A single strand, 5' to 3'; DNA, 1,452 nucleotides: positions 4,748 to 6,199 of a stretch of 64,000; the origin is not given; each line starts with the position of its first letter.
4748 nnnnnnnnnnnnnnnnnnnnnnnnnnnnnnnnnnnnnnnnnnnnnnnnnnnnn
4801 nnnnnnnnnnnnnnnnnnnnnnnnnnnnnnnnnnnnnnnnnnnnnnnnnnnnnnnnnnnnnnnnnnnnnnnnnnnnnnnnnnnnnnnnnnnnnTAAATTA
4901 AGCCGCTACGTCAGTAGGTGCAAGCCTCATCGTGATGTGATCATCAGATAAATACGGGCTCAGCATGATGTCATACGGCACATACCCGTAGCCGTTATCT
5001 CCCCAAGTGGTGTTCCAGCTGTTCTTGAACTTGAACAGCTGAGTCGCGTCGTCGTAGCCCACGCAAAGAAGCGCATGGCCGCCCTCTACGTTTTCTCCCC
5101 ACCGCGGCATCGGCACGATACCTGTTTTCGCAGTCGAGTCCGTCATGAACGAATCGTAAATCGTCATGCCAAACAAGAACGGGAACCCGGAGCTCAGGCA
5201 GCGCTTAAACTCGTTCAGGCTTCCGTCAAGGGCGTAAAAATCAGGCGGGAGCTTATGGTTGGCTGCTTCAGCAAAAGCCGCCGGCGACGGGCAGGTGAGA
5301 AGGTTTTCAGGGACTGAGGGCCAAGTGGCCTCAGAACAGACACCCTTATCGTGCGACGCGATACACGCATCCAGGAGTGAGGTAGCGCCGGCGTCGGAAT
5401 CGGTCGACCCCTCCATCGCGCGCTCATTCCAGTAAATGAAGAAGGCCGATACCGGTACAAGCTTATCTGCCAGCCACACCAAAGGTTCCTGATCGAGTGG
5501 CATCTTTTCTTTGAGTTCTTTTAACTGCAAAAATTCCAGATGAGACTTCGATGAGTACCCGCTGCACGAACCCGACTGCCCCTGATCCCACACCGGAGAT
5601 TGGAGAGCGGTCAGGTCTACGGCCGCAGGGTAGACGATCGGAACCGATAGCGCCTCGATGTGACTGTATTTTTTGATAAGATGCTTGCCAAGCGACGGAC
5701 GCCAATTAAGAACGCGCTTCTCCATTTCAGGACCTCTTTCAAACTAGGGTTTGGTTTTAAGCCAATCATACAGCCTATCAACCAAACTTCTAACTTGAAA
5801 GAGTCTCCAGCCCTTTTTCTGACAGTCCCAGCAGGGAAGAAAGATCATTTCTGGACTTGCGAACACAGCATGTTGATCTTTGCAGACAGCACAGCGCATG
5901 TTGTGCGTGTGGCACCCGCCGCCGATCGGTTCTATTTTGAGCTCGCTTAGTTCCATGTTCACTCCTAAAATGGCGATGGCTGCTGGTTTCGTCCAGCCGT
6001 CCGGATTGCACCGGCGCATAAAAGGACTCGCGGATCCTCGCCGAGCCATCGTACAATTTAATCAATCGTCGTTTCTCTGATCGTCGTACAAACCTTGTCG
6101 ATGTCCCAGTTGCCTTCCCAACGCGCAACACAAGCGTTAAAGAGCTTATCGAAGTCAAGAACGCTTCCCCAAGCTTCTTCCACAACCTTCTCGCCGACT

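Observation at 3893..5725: Regulator-phosphatase-protease trio: XRE HTH, HCX5R Tyr/dual-specificity phosphatase and papain-like C1 peptidase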

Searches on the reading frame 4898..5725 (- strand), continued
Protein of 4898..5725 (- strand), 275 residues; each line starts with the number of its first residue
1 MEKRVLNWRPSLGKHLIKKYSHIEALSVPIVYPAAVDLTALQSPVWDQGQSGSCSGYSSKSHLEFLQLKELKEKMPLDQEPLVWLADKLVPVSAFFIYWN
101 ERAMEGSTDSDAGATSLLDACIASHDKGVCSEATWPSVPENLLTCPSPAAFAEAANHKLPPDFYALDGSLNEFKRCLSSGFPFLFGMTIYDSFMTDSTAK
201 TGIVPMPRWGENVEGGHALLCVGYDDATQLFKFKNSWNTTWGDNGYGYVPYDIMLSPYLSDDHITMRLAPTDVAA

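Call 46: predict_structure(alignment_id=A2)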
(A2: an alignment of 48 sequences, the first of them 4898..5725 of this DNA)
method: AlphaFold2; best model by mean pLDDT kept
length: 275 residues; sequences in the alignment: 48
mean_pLDDT: 89.8   pTM: 0.89
mean pLDDT of the five models: 89.8, 88.2, 88.0, 87.5, 87.5
residues with pLDDT >= 90: 206; 70-90: 41; 50-70: 25; < 50: 3
segments of 3 or more residues with pLDDT < 50: 273-275
pLDDT, mean of each block of 10 residues (from residue 1): 72 81 67 97 96 95 93 76 74 97 94 88 93 97 98 79 91 95 97 97 98 96 99 97 98 97 88 45
secondary structure, 60 per line:
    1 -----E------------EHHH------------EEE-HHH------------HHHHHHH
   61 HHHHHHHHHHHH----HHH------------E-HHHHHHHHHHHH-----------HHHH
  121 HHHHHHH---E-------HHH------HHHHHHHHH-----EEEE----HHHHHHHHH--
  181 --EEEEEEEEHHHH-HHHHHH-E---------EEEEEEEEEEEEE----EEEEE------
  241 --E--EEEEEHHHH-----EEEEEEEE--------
elements in order: E35-37 H54-72 H94-105 H117-127 H148-156 E162-165 H170-178 E183-190 H191-194 H196-201 E213-225 E230-234 E246-250 H251-254 E260-267

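Call 51: fold_search(model_id=the predicted structure, library=pdb)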
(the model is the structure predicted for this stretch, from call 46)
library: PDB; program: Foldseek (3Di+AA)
matches with E <= 10: 440; with E <= 0.001: 297
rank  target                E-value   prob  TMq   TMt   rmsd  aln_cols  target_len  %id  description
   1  3ois_A                8.6e-25  1.00  0.82  0.84   2.7       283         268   29  Crystal Structure Xylellain, a cysteine protease from Xylella fastidiosa (released 2011-08-03)
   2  3ois_B                3.3e-24  1.00  0.83  0.86   2.6       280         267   29  Crystal Structure Xylellain, a cysteine protease from Xylella fastidiosa (released 2011-08-03)
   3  3qt4                  3.1e-12  1.00  0.61  0.56   4.5       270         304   19  Structure of digestive procathepsin L 3 of Tenebrio molitor larval midgut (released 2012-02-22)
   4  4i04_A                1.3e-11  1.00  0.65  0.59   6.4       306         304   16  Structure of zymogen of cathepsin B1 from Schistosoma mansoni (released 2014-02-05)
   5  6a0q_B                1.3e-11  1.00  0.63  0.56   7.3       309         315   18  The crystal structure of Lpg2622_E64 complex (released 2018-09-12)
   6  6a0q_A                1.4e-11  1.00  0.64  0.55   7.0       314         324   18  The crystal structure of Lpg2622_E64 complex (released 2018-09-12)
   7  6a0n_B                1.4e-11  1.00  0.62  0.54   7.1       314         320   18  The crystal structure of apo-Lpg2622 (released 2018-09-12)
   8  6yyp_BBB              1.5e-11  1.00  0.62  0.75   4.0       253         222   19  Structure of Cathepsin S in complex with Compound 2 (released 2021-05-12)
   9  4i04_D                2.6e-11  1.00  0.68  0.61   4.4       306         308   16  Structure of zymogen of cathepsin B1 from Schistosoma mansoni (released 2014-02-05)
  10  1u9w                  3.3e-11  1.00  0.58  0.72   4.3       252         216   21  Crystal Structure of the Cysteine Protease Human Cathepsin K in Complex with the Covalent Inhibitor NVP-ABI491 (released 2005-08-11)
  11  4p6e_A                4.0e-11  1.00  0.61  0.75   4.2       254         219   19  Crystal Structure of Human Cathepsin S Bound to a Non-covalent Inhibitor (released 2014-10-29)
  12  1cjl                  4.0e-11  1.00  0.64  0.58   4.3       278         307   20  CRYSTAL STRUCTURE OF A CYSTEINE PROTEASE PROFORM (released 1997-08-12)
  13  6a0n_A                4.0e-11  1.00  0.64  0.55   6.9       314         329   18  The crystal structure of apo-Lpg2622 (released 2018-09-12)
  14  5vcn_A                4.3e-11  1.00  0.63  0.77   4.0       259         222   20  THE CRYSTAL STRUCTURE OF DER P 1 ALLERGEN COMPLEXED WITH FAB FRAGMENT OF MAB 5H8 (released 2017-04-26)
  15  7pck_D                4.3e-11  1.00  0.60  0.56   7.2       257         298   21  CRYSTAL STRUCTURE OF WILD TYPE HUMAN PROCATHEPSIN K (released 1999-10-25)
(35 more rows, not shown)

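Call 57: get_annotated_region(hit=H3, flank=3000)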
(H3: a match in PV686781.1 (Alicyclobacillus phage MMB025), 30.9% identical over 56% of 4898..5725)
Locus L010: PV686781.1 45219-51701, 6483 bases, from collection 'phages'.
description: Alicyclobacillus phage MMB025, complete genome.
organism: Alicyclobacillus phage MMB025 (NCBI taxid 3425951)
taxonomy: Viruses
host: Alicyclobacillus acidoterrestris MMB007; source: -; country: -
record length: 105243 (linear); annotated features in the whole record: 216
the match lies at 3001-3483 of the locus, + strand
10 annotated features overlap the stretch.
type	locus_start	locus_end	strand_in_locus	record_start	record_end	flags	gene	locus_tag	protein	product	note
CDS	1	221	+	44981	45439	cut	-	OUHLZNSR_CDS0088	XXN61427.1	virion structural protein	head and packaging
CDS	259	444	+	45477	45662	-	-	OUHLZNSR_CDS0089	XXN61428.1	hypothetical protein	-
CDS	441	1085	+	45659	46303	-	-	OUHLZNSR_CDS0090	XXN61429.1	tail fiber protein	tail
CDS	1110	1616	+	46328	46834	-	-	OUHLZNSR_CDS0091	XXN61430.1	enoyl-CoA hydratase/carnithine racemase-like protein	moron, auxiliary metabolic gene and host takeover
CDS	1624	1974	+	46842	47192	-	-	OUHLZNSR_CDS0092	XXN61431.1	hypothetical protein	-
CDS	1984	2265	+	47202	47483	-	-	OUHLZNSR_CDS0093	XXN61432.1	hypothetical protein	-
CDS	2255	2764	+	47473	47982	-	-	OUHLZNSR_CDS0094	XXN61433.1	HNH endonuclease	DNA, RNA and nucleotide metabolism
CDS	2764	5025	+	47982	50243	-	-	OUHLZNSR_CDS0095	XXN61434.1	endolysin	lysis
CDS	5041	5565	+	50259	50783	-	-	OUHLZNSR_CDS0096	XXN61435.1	hypothetical protein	-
CDS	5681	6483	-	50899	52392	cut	-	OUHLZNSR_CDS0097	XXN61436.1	integrase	integration and excision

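Call 58: find_encoding_contigs(protein=P0015, flank=5000, max_places=1)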
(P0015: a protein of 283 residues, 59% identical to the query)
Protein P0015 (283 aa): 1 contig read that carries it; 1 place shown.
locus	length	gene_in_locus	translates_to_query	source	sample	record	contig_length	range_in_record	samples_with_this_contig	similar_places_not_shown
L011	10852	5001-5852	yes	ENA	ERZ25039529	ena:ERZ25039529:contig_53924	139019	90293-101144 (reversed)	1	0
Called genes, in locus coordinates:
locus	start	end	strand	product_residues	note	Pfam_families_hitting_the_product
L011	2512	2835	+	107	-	-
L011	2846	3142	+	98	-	-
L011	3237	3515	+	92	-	-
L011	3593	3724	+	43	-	-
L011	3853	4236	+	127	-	-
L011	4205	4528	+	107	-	-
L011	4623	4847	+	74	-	-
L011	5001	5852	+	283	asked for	PF00112:Peptidase_C1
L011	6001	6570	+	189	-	-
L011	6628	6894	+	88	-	PF13560:HTH_31, PF01381:HTH_3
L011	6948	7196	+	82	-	PF26761:Acb5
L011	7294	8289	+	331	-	-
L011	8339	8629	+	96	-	-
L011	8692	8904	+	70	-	-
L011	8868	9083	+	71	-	-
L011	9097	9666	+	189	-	-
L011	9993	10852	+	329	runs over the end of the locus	-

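Call 59: find_encoding_contigs(protein=P0021, flank=5000, max_places=1)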
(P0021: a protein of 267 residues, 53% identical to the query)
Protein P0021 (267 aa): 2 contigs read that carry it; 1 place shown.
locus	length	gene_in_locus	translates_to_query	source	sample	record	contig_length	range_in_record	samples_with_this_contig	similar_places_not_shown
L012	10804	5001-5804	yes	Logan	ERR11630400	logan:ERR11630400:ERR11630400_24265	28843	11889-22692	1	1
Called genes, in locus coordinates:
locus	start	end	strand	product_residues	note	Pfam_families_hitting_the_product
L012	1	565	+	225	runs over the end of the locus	-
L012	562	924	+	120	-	-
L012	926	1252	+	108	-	-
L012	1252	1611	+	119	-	-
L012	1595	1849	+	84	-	-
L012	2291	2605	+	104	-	-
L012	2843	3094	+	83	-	-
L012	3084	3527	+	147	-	PF25109:HAD_PNKP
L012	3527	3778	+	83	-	-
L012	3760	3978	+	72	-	-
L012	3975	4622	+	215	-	PF00149:Metallophos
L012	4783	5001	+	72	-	-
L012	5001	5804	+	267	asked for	PF00112:Peptidase_C1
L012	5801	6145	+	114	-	PF00856:SET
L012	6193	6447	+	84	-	PF13560:HTH_31 (weak), PF01381:HTH_3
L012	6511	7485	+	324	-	-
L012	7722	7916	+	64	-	-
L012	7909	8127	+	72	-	-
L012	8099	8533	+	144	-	-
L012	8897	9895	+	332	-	PF01966:HD (faint)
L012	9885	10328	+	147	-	-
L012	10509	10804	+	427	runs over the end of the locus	PF18780:HNH_repeat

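Call 60: find_encoding_contigs(protein=P0025, flank=5000, max_places=1)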
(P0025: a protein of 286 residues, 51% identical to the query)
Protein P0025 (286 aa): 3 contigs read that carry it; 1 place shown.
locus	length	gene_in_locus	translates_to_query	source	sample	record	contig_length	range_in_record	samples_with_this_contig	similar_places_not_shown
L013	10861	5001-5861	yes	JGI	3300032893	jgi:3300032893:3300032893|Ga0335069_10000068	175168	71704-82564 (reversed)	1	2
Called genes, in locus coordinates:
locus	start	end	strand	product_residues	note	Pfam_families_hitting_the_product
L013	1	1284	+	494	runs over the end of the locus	PF04095:NAPRTase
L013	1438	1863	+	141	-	-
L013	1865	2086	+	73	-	-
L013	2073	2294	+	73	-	-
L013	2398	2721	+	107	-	-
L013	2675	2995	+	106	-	-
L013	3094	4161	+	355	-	PF00082:Peptidase_S8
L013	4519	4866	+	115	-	PF01467:CTP_transf_like (weak)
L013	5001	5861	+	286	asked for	PF00112:Peptidase_C1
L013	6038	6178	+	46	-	-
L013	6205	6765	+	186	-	-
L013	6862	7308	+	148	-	PF00588:SpoU_methylase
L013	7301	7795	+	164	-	-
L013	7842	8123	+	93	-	PF13560:HTH_31 (weak), PF01381:HTH_3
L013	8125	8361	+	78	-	PF26761:Acb5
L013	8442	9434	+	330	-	-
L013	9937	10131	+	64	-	-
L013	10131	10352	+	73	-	-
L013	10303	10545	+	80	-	-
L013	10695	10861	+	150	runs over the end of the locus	-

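Call 62: search_protein_families(library=pfam, proteins=[L011:6948-7196:+, L013:8125-8361:+, L012:5801-6145:+, L013:6862-7308:+, L013:7301-7795:+], max_evalue=0.05)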
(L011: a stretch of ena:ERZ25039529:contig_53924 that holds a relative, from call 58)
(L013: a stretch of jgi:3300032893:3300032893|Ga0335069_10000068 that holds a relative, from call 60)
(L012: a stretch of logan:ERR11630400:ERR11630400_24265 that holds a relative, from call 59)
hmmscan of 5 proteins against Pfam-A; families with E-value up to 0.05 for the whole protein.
L011:6948-7196:+ (82 aa): 0 families

L013:8125-8361:+ (78 aa): 0 families

L012:5801-6145:+ (114 aa): 1 family
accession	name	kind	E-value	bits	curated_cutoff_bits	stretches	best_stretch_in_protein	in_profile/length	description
PF00856.33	SET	-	9.6e-13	48.9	22.4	1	12-108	1-105/105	SET domain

L013:6862-7308:+ (148 aa): 1 family
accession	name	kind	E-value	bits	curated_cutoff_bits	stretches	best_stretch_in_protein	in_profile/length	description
PF00588.24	SpoU_methylase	-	3.5e-21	76.3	29.7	1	7-138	4-142/142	SpoU rRNA Methylase family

L013:7301-7795:+ (164 aa): 1 family
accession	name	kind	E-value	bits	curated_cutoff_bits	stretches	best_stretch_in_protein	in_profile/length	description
PF24024.1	DUF7336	-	0.038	14.3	25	0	5-49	4-50/60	Domain of unknown function (DUF7336)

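Call 80: search_protein_families(library=ncbifam, proteins=[window:4898-5725:-], max_evalue=0.01)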
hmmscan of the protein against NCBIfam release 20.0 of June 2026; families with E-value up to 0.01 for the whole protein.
window:4898-5725:- (275 aa): 0 families

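Call 81: search_protein_families(library=padloc, proteins=[window:4898-5725:-], max_evalue=0.01)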
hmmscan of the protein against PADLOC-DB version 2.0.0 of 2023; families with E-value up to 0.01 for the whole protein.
window:4898-5725:- (275 aa): 0 families

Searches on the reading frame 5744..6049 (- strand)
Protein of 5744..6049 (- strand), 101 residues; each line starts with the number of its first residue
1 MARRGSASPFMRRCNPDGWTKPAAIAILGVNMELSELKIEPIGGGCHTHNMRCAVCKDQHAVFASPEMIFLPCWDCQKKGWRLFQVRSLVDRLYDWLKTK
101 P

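Call 3: search_protein_families(library=pfam, proteins=[window:5744-6049:-], max_evalue=0.1)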
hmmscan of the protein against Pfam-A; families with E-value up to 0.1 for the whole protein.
window:5744-6049:- (101 aa): 1 family
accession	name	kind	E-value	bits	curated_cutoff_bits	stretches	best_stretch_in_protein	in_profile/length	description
PF17525.8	DUF5447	-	0.012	16.5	27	1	46-86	8-48/96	Lysogeny maintenance protein PflM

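Call 4: search_protein_families(library=phrogs, proteins=[window:5744-6049:-], max_evalue=0.01)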
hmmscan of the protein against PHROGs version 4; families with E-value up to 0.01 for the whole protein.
window:5744-6049:- (101 aa): 0 families

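Call 80: search_protein_families(library=ncbifam, proteins=[window:5744-6049:-], max_evalue=0.01)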
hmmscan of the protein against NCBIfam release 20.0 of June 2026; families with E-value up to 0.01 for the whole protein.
window:5744-6049:- (101 aa): 0 families

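Call 81: search_protein_families(library=padloc, proteins=[window:5744-6049:-], max_evalue=0.01)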
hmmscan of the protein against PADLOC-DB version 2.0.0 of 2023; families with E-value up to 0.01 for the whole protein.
window:5744-6049:- (101 aa): 0 families
